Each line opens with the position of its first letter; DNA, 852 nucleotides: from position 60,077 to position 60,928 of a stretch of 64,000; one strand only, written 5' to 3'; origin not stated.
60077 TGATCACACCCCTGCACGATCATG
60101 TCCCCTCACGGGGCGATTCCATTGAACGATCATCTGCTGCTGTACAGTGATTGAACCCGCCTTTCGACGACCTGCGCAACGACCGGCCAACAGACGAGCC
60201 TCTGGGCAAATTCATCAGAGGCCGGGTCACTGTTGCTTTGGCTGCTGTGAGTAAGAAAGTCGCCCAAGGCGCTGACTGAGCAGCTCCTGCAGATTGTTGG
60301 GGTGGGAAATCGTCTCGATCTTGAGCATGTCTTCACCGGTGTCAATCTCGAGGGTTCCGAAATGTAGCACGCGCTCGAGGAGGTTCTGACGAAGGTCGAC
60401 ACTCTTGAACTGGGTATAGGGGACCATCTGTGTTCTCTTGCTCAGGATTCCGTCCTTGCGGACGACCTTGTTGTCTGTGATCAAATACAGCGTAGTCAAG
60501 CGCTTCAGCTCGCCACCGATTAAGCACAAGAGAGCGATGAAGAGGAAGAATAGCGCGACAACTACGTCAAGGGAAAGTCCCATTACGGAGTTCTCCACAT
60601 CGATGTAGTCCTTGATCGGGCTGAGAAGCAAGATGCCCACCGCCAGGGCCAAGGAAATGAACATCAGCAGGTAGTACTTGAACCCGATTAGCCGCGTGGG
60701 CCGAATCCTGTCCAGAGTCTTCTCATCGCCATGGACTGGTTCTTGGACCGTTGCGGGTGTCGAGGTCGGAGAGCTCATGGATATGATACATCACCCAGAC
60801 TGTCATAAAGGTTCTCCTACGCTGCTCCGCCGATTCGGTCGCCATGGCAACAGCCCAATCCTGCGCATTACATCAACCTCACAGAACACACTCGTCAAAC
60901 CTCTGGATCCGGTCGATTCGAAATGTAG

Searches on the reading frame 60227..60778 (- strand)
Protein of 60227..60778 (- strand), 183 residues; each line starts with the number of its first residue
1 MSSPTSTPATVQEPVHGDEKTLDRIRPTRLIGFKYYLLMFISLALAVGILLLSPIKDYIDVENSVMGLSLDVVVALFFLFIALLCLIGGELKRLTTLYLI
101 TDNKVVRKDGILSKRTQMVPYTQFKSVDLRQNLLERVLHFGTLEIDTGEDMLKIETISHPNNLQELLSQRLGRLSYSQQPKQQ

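Call 82: search_protein_families(library=pfam, proteins=[window:60227-60778:-], max_evalue=0.001)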
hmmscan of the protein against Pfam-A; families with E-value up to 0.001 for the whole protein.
window:60227-60778:- (183 aa): 1 family
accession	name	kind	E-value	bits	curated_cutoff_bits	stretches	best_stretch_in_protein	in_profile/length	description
PF03703.20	bPH_2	-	3.7e-12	46.7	22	1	95-160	3-69/78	Bacterial PH domain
